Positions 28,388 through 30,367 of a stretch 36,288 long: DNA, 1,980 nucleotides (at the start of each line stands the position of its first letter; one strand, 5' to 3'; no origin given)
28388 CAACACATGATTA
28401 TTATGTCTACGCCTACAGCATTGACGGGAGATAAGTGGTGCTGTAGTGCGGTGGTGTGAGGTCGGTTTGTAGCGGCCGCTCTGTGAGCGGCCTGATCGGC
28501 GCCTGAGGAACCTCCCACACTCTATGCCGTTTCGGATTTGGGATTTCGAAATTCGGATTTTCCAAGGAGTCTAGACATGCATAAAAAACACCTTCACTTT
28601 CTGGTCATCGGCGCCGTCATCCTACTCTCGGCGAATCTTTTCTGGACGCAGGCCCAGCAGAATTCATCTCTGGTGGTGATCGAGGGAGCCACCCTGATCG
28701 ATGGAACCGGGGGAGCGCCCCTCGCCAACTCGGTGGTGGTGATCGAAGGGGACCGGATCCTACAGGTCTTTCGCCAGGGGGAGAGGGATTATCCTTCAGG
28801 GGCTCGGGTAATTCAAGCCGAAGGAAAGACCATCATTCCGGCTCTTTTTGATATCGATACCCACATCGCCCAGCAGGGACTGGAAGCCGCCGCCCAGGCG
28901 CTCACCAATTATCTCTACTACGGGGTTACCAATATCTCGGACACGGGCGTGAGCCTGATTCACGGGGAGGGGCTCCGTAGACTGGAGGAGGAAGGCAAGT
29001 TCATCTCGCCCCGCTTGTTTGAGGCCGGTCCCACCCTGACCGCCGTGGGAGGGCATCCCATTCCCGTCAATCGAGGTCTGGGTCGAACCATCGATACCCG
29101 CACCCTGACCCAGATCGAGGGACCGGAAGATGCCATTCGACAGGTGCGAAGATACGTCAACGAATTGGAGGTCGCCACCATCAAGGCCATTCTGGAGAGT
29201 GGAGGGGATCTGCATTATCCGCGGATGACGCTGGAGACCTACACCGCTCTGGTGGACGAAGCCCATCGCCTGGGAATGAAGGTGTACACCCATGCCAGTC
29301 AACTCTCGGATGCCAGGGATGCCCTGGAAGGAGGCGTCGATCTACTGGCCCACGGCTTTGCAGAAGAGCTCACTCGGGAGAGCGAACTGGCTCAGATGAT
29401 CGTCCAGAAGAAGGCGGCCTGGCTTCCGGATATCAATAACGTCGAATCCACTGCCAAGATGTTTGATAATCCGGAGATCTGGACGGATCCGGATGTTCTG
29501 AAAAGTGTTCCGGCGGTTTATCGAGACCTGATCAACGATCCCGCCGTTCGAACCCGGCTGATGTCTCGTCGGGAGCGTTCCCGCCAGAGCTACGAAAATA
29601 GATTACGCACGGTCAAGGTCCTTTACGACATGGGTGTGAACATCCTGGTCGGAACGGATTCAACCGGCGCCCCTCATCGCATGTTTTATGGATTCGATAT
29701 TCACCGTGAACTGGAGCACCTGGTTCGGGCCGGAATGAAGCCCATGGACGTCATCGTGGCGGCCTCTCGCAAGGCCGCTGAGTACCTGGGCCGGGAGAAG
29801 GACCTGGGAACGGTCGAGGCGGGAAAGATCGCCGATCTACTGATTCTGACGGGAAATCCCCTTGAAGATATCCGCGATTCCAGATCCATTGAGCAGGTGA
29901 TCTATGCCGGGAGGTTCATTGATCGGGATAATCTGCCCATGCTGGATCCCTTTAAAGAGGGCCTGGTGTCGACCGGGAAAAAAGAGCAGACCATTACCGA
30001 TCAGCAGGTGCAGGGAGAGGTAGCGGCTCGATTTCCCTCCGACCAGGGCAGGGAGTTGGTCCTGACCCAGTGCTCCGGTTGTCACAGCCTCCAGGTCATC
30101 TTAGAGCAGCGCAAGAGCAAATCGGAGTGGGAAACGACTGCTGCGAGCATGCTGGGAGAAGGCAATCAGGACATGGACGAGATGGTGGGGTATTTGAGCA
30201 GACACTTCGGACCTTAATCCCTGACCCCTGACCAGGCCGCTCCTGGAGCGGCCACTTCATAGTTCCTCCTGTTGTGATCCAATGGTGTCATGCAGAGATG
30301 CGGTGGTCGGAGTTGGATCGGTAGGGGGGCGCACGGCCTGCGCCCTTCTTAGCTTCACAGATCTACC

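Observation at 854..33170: Nine exported amidohydrolase paralogs plus a relic in 36 kb, organised with receptors and redox proteins like a PUL-type extracytoplasmic catabolic locus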

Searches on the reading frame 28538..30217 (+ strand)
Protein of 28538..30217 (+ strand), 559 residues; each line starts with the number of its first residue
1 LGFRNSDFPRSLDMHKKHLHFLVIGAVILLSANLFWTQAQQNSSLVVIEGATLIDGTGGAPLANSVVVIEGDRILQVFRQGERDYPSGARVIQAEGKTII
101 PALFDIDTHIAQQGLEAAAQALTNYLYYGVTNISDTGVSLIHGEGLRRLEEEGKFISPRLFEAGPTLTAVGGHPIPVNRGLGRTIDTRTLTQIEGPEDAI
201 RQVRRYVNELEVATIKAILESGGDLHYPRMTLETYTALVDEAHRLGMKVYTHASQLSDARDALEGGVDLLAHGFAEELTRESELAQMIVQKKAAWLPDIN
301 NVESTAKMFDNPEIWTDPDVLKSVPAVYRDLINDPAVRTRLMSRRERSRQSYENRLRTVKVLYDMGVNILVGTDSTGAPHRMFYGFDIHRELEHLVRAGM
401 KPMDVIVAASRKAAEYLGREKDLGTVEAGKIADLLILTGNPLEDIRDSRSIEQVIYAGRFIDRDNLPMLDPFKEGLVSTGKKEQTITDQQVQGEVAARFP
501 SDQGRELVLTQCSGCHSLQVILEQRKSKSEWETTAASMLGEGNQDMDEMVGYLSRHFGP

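Call 3: search_protein_families(library=pfam, proteins=[window:28538-30217:+], max_evalue=0.01)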
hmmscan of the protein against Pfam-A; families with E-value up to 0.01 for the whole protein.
window:28538-30217:+ (559 aa): 2 families
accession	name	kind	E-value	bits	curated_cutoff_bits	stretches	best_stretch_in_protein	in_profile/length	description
PF01979.26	Amidohydro_1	-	3.3e-21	76.3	25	1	98-459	1-343/345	Amidohydrolase family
PF07969.17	Amidohydro_3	-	6.9e-09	36.1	29.7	1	333-460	340-470/472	Amidohydrolase family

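Call 7: search_protein_families(library=ncbifam, proteins=[window:28538-30217:+], max_evalue=0.001)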
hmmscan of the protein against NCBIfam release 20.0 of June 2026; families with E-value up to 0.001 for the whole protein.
window:28538-30217:+ (559 aa): 20 families
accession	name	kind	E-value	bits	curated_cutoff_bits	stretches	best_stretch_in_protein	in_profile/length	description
NF051886.1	XaaProDiPepCaul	equivalog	9.1e-46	156.6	500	2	48-308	2-275/398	Xaa-Pro dipeptidase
TIGR01224.1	hutI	equivalog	2.4e-10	39.8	298.15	1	397-446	311-360/377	imidazolonepropionase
NF009060.0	PRK12394.1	equivalog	2.6e-10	39.7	442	1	46-139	5-94/381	metallo-dependent hydrolase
NF006689.0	PRK09237.1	equivalog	1.3e-09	37.1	371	1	386-438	285-336/383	amidohydrolase/deacetylase family metallohydrolase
NF006055.0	PRK08203.1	equivalog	2.3e-07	29.8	532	0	44-128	5-89/455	8-oxoguanine deaminase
TIGR00221.1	nagA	equivalog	3.8e-07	29.4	225.65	0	400-439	329-368/380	N-acetylglucosamine-6-phosphate deacetylase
NF005557.0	PRK07228.1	equivalog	1.5e-06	27.2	522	0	396-460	333-399/445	5'-deoxyadenosine deaminase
NF006056.0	PRK08204.1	subfamily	8.2e-06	24.8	391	0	62-128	22-85/449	hypothetical protein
NF004801.0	PRK06151.1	subfamily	8.7e-06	24.8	416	1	355-438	319-402/491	chlorohydrolase family protein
NF004995.0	PRK06380.1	subfamily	9.3e-06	24.9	567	0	362-457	282-382/418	metal-dependent hydrolase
NF005759.0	PRK07583.1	equivalog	1.1e-05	24.3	403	0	345-464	302-424/438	cytosine deaminase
NF006549.0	PRK09045.1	equivalog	2.3e-05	23.2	540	0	359-456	295-397/444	TRZ/ATZ family hydrolase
NF005552.0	PRK07213.1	equivalog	3.3e-05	22.9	294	0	347-440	264-352/382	chlorohydrolase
TIGR02967.1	guan_deamin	equivalog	0.00018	20.6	375.4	0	362-438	284-361/401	guanine deaminase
NF004701.0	PRK06038.1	equivalog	0.00022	20.1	609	0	47-114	7-70/432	N-ethylammeline chlorohydrolase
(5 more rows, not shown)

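Call 28: find_homologous_proteins(query=window:28577-30217:+, max_evalue=0.00001)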
Query window:28577-30217:+ (546 aa): 1120 proteins with E <= 0.00001 among 8000 candidates; the best 120 are listed.
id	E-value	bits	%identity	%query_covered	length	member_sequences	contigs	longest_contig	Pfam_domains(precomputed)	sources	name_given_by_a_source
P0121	0.0e+0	1092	89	100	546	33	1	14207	PF07969.18,PF01979.27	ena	-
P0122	0.0e+0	1076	87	100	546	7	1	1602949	PF07969.18,PF01979.27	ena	-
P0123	0.0e+0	1044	86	100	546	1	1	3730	PF07969.18,PF01979.27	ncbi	ncbi:MAG: amidohydrolase family protein [Acidobacteriota bacterium]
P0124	1.9e-291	986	80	100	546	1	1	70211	PF07969.18,PF01979.27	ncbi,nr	ncbi:MAG: amidohydrolase family protein [Acidobacteriota bacterium]|nr:amidohydrolase family protein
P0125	6.0e-282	954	78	100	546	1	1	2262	PF07969.18,PF01979.27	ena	-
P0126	7.6e-282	954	78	100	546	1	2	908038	PF07969.18,PF01979.27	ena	-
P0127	1.6e-281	953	77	100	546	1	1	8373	PF07969.18,PF01979.27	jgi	-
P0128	2.8e-281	952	77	100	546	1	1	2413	PF07969.18,PF01979.27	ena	-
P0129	1.4e-280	950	77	100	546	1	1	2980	PF07969.18,PF01979.27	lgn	-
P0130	5.5e-280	948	77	100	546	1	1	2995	PF07969.18,PF01979.27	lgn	-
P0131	8.0e-280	947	77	100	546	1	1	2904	PF07969.18,PF01979.27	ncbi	-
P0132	1.1e-279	947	77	100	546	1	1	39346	PF07969.18,PF01979.27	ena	-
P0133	2.7e-279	945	77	100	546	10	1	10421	PF07969.18,PF01979.27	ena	-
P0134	3.8e-279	945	77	100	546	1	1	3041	PF07969.18,PF01979.27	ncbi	-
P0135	4.3e-279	945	77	100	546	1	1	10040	PF07969.18,PF01979.27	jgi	-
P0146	4.0e-276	935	77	100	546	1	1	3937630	PF07969.18,PF01979.27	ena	-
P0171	9.7e-219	746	61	99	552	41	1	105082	PF07969.18,PF01979.27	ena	-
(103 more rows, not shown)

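Call 29: find_encoding_contigs(protein=P0122, flank=10000, max_places=2)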
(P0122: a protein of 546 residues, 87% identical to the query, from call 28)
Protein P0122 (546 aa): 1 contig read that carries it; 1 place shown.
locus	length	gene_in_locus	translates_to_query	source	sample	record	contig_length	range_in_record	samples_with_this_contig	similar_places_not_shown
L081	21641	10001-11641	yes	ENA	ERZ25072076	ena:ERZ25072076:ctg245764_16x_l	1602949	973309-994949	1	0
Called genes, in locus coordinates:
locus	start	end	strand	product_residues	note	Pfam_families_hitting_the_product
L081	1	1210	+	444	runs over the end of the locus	PF07586:HXXSHH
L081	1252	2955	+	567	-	PF12796:Ank_2, PF13637:Ank_4 (weak), PF13857:Ank_5, PF13637:Ank_4 (weak), PF12796:Ank_2, PF13857:Ank_5, PF12796:Ank_2, PF12796:Ank_2, +11 more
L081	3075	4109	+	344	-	-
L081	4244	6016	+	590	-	PF07969:Amidohydro_3, PF01979:Amidohydro_1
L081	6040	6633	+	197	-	PF00127:Copper-bind (weak)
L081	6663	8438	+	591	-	PF07969:Amidohydro_3, PF01979:Amidohydro_1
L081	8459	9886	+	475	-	PF01011:PQQ, PF13360:PQQ_2, PF13570:Beta-prop_ACSF4, PF13360:PQQ_2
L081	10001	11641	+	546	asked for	PF01979:Amidohydro_1, PF07969:Amidohydro_3 (weak)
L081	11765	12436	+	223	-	PF07876:Dabb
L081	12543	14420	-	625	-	PF22039:HUTI_composite_bact (weak), PF07969:Amidohydro_3, PF01979:Amidohydro_1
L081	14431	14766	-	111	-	-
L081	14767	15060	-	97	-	PF02627:CMD (weak)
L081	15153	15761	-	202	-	-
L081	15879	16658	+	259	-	PF13424:TPR_12 (faint), PF13431:TPR_17 (faint), PF13176:TPR_7 (faint), PF13432:TPR_16 (weak), PF14559:TPR_19 (weak), PF13414:TPR_11 (weak), PF00515:TPR_1, PF07719:TPR_2 (weak), +4 more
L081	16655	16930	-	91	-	-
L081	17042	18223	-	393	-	PF07690:MFS_1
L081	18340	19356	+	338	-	PF02547:Queuosine_synth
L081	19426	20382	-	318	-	PF00140:Sigma70_r1_2 (weak), PF04542:Sigma70_r2, PF04545:Sigma70_r4 (weak)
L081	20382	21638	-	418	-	PF27098:Rv0959_3rd, PF13519:VWA_2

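Call 30: find_encoding_contigs(protein=P0146, flank=10000, max_places=2)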
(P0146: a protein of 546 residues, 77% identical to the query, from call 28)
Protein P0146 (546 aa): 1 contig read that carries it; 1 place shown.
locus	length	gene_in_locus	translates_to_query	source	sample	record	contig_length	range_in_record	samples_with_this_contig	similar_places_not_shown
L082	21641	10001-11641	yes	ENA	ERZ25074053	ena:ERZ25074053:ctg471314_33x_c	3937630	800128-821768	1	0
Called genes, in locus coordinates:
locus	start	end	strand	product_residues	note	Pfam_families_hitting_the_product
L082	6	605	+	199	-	-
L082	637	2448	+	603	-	PF07969:Amidohydro_3, PF01979:Amidohydro_1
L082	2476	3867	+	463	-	PF01011:PQQ, PF13570:Beta-prop_ACSF4, PF13360:PQQ_2, PF13570:Beta-prop_ACSF4, PF01011:PQQ, PF13360:PQQ_2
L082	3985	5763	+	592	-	PF07969:Amidohydro_3, PF01979:Amidohydro_1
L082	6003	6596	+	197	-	-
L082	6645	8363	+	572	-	PF07969:Amidohydro_3, PF01979:Amidohydro_1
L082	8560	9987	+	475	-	PF01011:PQQ, PF13360:PQQ_2, PF13570:Beta-prop_ACSF4, PF13360:PQQ_2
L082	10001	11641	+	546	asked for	PF01979:Amidohydro_1, PF07969:Amidohydro_3 (weak)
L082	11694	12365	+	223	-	PF07876:Dabb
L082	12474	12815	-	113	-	-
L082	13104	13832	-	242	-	PF03070:TENA_THI-4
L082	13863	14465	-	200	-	-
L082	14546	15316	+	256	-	PF12895:ANAPC3 (faint), PF13424:TPR_12 (faint), PF14559:TPR_19 (faint), PF13432:TPR_16, PF13432:TPR_16, PF13414:TPR_11 (weak), PF00515:TPR_1, PF07719:TPR_2 (weak), +7 more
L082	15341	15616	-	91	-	-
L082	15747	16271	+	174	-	PF13505:OMP_b-brl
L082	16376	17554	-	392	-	PF07690:MFS_1, PF12832:MFS_1_like (weak)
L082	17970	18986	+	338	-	PF02547:Queuosine_synth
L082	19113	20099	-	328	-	PF04542:Sigma70_r2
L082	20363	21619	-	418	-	PF27098:Rv0959_3rd, PF13519:VWA_2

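Call 31: find_encoding_contigs(protein=P0171, flank=10000, max_places=2)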
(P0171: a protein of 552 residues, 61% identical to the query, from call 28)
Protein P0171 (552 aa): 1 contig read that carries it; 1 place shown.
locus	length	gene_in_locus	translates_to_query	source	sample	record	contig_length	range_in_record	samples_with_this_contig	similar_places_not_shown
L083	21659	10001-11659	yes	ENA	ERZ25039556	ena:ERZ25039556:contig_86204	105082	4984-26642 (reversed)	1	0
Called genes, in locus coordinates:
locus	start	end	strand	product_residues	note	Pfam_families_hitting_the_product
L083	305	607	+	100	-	-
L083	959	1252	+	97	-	PF09907:HigB_toxin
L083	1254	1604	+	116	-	-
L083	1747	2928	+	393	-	PF07690:MFS_1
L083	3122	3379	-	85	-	-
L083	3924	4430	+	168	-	-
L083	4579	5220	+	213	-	-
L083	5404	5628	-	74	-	-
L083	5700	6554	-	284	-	-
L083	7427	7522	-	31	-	-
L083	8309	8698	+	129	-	PF26941:DUF8292 (weak)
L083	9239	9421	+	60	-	-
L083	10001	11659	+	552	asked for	PF01979:Amidohydro_1, PF07969:Amidohydro_3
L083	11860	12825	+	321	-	PF13379:NMT1_2 (weak), PF09084:NMT1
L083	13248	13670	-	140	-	PF07690:MFS_1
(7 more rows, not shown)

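Call 52: search_solved_structures(query=window:28577-30217:+, max_evalue=0.00001, show_alignments=2)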
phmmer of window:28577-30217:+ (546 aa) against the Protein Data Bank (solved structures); distinct sequences matched with E-value up to 0.00001: 21.
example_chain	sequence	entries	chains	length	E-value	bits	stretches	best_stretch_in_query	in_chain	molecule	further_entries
3mtw_A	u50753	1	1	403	2.8e-28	102.3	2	34-292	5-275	L-Arginine carboxypeptidase Cc2672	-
2qs8_A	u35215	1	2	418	1.6e-25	93.2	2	32-293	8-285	Xaa-Pro Dipeptidase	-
2p9b_A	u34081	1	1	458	1.9e-24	89.7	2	346-448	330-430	Possible prolidase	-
4whb_E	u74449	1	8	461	6.1e-23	84.7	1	376-455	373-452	Phenylurea hydrolase B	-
9kov_A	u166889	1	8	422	2.3e-22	82.8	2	345-446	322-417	trum-mut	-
4ub9_A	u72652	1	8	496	1.8e-21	79.8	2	373-455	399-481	Molinate hydrolase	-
4wgx_A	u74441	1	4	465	2.9e-21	79.2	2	373-455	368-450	Molinate hydrolase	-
8ihq_A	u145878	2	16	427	3.8e-19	72.2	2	33-261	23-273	Amidohydrolase family protein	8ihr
8j85_A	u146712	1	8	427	8.9e-19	70.9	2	33-261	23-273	Amidohydrolase family protein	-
9l36_A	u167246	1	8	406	1.3e-18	70.5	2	36-261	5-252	Amidohydrolase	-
8ihs_A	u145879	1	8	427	1.5e-18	70.2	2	33-261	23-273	Amidohydrolase family protein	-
8yag_A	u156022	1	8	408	1.7e-18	70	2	38-262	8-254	Imidazolonepropionase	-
9l2o_B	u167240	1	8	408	2.9e-18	69.2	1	38-262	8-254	Imidazolonepropionase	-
8yak_A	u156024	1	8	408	4.1e-18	68.8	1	38-262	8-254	Imidazolonepropionase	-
9l6p_A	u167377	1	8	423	6e-18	68.2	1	35-285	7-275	LlADH-WT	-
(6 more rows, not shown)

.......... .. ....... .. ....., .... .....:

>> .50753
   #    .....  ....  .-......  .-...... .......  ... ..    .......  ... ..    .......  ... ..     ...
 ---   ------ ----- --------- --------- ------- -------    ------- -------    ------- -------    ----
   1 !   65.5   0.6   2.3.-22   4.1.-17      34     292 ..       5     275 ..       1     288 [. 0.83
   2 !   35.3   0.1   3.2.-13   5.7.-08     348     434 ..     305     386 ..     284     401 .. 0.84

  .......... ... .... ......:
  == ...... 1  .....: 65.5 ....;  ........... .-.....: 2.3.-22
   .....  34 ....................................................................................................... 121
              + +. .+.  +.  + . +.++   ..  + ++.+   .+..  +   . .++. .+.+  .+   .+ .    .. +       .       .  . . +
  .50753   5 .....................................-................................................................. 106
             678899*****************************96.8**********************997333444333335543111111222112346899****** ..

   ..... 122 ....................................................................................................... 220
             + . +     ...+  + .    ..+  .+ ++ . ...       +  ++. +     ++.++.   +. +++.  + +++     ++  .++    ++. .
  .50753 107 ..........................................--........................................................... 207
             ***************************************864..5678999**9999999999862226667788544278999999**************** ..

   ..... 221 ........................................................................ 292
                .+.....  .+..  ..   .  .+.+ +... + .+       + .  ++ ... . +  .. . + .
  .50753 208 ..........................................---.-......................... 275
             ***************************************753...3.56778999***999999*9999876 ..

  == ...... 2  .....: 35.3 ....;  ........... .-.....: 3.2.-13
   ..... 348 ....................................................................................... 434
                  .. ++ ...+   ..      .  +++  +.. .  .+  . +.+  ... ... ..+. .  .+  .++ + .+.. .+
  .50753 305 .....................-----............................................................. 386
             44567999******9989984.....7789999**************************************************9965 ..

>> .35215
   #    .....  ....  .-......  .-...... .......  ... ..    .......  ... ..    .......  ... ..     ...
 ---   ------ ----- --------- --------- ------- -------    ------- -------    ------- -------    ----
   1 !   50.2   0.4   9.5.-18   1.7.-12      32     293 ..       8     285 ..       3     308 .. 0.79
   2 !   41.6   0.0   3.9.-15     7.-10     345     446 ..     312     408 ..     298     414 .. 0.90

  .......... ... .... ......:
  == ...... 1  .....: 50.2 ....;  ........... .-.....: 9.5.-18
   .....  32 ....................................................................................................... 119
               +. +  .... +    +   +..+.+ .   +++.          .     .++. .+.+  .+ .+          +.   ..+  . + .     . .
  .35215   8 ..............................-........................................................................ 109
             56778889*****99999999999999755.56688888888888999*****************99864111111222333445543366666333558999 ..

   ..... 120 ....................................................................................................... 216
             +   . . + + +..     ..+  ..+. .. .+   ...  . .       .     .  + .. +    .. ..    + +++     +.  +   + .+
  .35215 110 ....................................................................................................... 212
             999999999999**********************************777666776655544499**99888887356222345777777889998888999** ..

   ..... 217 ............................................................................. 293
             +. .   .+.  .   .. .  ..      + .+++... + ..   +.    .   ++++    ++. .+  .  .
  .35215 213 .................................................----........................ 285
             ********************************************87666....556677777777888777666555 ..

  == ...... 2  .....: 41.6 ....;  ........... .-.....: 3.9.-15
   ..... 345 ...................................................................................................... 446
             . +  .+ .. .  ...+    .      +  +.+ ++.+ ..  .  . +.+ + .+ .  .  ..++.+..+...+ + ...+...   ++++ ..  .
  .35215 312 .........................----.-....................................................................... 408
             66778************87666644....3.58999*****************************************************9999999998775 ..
